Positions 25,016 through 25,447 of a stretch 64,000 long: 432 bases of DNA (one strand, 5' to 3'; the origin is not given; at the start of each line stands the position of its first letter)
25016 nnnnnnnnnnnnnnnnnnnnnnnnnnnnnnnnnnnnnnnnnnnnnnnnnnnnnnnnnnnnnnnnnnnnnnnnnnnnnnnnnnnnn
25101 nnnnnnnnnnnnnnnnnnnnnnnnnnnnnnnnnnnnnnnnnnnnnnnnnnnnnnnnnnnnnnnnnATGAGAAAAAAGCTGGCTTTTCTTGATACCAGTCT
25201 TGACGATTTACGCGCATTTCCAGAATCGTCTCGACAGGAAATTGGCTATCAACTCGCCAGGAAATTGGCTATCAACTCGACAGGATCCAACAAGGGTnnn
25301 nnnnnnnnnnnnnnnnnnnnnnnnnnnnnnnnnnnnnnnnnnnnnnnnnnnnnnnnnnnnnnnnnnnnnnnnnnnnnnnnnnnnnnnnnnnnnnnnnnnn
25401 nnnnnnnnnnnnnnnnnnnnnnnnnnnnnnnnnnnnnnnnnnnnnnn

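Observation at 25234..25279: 23-bp tandem duplication flanked by a short direct repeat is the inactivating lesion in the toxin gene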

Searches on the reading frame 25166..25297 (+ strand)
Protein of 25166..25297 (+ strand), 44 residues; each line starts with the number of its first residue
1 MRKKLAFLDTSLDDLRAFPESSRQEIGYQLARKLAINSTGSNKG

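Call 7: find_encoding_contigs(protein=window:25166-25297:+, flank=3000, max_places=10)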
Protein seq(44 aa) (44 aa): 24 contigs read that carry it; 6 places shown.
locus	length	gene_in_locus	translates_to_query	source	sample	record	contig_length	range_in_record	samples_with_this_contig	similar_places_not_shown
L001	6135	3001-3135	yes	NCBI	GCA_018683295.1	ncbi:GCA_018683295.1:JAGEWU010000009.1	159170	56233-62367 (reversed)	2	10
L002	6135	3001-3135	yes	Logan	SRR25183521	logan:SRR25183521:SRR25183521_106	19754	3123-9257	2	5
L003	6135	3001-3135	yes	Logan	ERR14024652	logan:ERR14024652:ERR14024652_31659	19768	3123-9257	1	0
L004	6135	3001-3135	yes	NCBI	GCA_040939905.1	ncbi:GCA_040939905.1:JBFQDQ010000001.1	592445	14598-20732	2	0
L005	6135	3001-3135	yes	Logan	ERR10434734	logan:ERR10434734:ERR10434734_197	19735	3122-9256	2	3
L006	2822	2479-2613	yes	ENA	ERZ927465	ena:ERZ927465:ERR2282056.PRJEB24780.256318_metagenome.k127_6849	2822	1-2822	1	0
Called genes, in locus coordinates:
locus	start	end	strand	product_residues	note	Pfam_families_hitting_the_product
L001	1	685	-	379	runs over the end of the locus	PF02563:Poly_export, PF10531:SLBB (weak), PF22461:SLBB_2, PF18412:Wza_C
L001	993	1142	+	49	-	-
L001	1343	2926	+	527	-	PF03741:TerC, PF00571:CBS (weak), PF03471:CorC_HlyC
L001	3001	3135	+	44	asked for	-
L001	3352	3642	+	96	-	PF13744:HTH_37, PF01381:HTH_3 (weak)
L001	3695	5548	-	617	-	PF05170:AsmA, PF13116:YhdP (weak), PF27051:TamB_N (faint), PF05170:AsmA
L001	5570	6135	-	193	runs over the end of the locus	PF06559:DCD_N, PF22769:DCD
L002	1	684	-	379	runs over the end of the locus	PF02563:Poly_export, PF10531:SLBB (weak), PF22461:SLBB_2, PF18412:Wza_C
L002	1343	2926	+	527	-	PF03741:TerC, PF00571:CBS (weak), PF03471:CorC_HlyC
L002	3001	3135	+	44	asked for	-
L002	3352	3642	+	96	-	PF13744:HTH_37, PF01381:HTH_3 (weak)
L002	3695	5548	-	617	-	PF05170:AsmA, PF13116:YhdP (weak), PF27051:TamB_N (faint), PF05170:AsmA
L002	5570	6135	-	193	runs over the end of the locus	PF06559:DCD_N, PF22769:DCD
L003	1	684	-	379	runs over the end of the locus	PF02563:Poly_export, PF10531:SLBB (weak), PF22461:SLBB_2, PF18412:Wza_C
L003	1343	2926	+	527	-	PF03741:TerC, PF00571:CBS (weak), PF03471:CorC_HlyC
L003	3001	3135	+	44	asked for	-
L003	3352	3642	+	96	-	PF13744:HTH_37, PF01381:HTH_3 (weak)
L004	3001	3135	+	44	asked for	-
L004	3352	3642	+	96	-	PF13744:HTH_37, PF01381:HTH_3 (weak)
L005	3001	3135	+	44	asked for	-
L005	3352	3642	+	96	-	PF13744:HTH_37, PF01381:HTH_3 (weak)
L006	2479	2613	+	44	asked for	-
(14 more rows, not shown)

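Call 11: list_cluster_members(proteins=[window:25166-25297:+, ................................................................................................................, window:25517-25804:+])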
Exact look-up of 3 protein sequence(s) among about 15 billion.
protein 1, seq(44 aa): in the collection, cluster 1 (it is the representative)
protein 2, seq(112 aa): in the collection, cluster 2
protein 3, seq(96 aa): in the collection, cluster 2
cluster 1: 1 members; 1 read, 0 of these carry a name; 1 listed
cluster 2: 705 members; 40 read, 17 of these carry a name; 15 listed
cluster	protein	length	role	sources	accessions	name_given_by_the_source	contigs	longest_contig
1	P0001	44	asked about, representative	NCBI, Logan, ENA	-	-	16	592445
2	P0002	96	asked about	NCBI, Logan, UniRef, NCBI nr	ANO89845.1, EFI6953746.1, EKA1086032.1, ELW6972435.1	helix-turn-helix domain-containing protein [Escherichia coli] | XRE family transcriptional regulator n=1 Tax=Escherichia coli TaxID=562 ...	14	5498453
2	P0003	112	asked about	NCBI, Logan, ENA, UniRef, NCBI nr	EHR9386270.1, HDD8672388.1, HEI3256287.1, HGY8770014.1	TPA: type II toxin-antitoxin system RelE/ParE family toxin [Escherichia coli] | type II toxin-antitoxin system RelE/ParE family toxin n=1 Tax=Escherichia coli TaxID=562 ... | type II toxin-antitoxin system RelE/ParE family toxin [Escherichia coli]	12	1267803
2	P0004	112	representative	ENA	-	-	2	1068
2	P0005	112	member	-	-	TPA: type II toxin-antitoxin system RelE/ParE family toxin [Escherichia coli] | phage-related protein | Type II toxin-antitoxin system RelE/ParE family toxin n=1 Tax=Escherichia coli TaxID=562 ...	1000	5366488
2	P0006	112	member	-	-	type II toxin-antitoxin system RelE/ParE family toxin [Escherichia coli] | type II toxin-antitoxin system RelE/ParE family toxin n=1 Tax=Escherichia coli TaxID=562 ...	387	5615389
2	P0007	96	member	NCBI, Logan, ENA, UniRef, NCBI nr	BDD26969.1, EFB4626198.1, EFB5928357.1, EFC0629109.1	transcriptional regulator [Escherichia coli] | helix-turn-helix domain-containing protein n=1 Tax=Escherichia TaxID=561 ... | helix-turn-helix domain-containing protein [Escherichia coli]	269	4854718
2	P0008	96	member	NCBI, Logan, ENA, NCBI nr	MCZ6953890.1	helix-turn-helix domain-containing protein [Escherichia coli]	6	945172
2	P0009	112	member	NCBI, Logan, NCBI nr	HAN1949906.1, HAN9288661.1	TPA: type II toxin-antitoxin system RelE/ParE family toxin [Escherichia coli] | type II toxin-antitoxin system RelE/ParE family toxin [Escherichia coli]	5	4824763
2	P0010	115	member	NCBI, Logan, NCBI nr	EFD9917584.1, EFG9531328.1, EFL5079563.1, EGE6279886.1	type II toxin-antitoxin system RelE/ParE family toxin [Escherichia coli]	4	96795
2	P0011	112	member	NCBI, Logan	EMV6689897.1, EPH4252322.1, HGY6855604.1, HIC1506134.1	TPA: type II toxin-antitoxin system RelE/ParE family toxin [Escherichia coli]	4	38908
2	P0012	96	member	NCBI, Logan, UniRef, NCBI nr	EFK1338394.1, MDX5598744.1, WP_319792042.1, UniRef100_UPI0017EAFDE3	helix-turn-helix domain-containing protein [Escherichia coli] | helix-turn-helix domain-containing protein n=1 Tax=Escherichia coli TaxID=562 ...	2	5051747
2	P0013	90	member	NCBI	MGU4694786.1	helix-turn-helix domain-containing protein, partial [Escherichia coli]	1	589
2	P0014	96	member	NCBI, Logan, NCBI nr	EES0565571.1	XRE family transcriptional regulator [Escherichia coli]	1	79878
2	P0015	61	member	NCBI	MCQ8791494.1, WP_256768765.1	type II toxin-antitoxin system RelE/ParE family toxin, partial [Escherichia coli]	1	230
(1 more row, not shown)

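Call 12: find_encoding_contigs(protein=P0003, flank=3000, max_places=10)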
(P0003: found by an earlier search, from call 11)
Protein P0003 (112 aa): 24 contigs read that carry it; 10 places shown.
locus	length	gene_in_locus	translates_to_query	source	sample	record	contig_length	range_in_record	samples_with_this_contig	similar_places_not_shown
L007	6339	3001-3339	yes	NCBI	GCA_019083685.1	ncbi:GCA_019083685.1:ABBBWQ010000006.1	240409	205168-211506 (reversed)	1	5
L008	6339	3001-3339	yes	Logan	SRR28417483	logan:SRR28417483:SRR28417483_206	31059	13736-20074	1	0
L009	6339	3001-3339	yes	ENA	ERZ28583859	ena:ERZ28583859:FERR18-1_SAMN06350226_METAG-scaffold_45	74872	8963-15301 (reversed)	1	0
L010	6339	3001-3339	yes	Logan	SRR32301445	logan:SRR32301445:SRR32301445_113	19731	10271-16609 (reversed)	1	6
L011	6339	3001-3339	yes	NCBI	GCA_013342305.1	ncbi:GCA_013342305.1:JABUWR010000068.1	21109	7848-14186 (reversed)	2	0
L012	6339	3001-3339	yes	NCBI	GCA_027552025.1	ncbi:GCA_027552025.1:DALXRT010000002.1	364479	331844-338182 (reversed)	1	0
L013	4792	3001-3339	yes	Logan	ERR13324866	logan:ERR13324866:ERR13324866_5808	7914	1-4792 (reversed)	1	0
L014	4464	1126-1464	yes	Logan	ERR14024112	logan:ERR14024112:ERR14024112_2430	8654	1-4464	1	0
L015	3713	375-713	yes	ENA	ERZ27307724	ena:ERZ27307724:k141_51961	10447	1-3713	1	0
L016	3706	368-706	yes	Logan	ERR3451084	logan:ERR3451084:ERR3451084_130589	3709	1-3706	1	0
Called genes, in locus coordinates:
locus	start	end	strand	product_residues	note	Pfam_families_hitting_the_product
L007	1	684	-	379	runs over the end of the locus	PF02563:Poly_export, PF10531:SLBB (weak), PF22461:SLBB_2, PF18412:Wza_C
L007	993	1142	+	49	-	-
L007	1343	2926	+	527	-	PF03741:TerC, PF00571:CBS (weak), PF03471:CorC_HlyC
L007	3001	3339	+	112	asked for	PF05973:Gp49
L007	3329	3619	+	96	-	PF13744:HTH_37, PF01381:HTH_3 (weak)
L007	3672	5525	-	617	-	PF05170:AsmA, PF13116:YhdP (weak), PF27051:TamB_N (faint), PF05170:AsmA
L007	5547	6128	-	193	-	PF06559:DCD_N, PF22769:DCD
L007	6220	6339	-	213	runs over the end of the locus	PF00485:PRK, PF13238:AAA_18 (weak)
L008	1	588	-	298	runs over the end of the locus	PF00483:NTP_transferase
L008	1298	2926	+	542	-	PF03741:TerC, PF00571:CBS (weak), PF03471:CorC_HlyC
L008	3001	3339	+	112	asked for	PF05973:Gp49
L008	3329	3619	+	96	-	PF13744:HTH_37, PF01381:HTH_3 (weak)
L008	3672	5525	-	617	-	PF05170:AsmA, PF13116:YhdP (weak), PF27051:TamB_N (faint), PF05170:AsmA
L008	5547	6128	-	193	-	PF06559:DCD_N, PF22769:DCD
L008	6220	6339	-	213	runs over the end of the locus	PF00485:PRK, PF13238:AAA_18 (weak)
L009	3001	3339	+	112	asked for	PF05973:Gp49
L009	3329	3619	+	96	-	PF13744:HTH_37, PF01381:HTH_3 (weak)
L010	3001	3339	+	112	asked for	PF05973:Gp49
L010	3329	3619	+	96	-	PF13744:HTH_37, PF01381:HTH_3 (weak)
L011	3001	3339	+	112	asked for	PF05973:Gp49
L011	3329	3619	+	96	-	PF13744:HTH_37, PF01381:HTH_3 (weak)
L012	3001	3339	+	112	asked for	PF05973:Gp49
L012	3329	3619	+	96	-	PF13744:HTH_37, PF01381:HTH_3 (weak)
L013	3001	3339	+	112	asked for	PF05973:Gp49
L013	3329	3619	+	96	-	PF13744:HTH_37, PF01381:HTH_3 (weak)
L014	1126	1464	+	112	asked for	PF05973:Gp49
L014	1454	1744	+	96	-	PF13744:HTH_37, PF01381:HTH_3 (weak)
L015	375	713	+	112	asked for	PF05973:Gp49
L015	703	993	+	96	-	PF13744:HTH_37, PF01381:HTH_3 (weak)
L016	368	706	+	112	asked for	PF05973:Gp49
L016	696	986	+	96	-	PF13744:HTH_37, PF01381:HTH_3 (weak)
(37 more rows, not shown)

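Call 36: find_encoding_contigs(protein=P0002, flank=1500, max_places=10)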
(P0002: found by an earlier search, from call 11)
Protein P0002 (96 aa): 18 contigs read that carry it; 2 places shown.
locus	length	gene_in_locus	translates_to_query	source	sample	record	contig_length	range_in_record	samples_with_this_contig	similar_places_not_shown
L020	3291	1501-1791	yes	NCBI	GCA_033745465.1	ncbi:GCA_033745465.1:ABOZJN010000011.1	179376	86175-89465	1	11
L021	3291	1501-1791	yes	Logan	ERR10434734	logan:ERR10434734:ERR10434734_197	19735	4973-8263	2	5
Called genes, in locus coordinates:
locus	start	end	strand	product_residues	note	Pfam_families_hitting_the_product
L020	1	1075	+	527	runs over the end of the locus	PF03741:TerC, PF00571:CBS (weak), PF03471:CorC_HlyC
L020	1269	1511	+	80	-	PF05973:Gp49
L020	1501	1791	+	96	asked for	PF13744:HTH_37, PF01381:HTH_3 (weak)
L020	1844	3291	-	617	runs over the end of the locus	PF05170:AsmA, PF13116:YhdP (weak), PF27051:TamB_N (faint), PF05170:AsmA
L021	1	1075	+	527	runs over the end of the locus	PF03741:TerC, PF00571:CBS (weak), PF03471:CorC_HlyC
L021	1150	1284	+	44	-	-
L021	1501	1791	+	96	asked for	PF13744:HTH_37, PF01381:HTH_3 (weak)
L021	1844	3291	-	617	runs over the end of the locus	PF05170:AsmA, PF13116:YhdP (weak), PF27051:TamB_N (faint), PF05170:AsmA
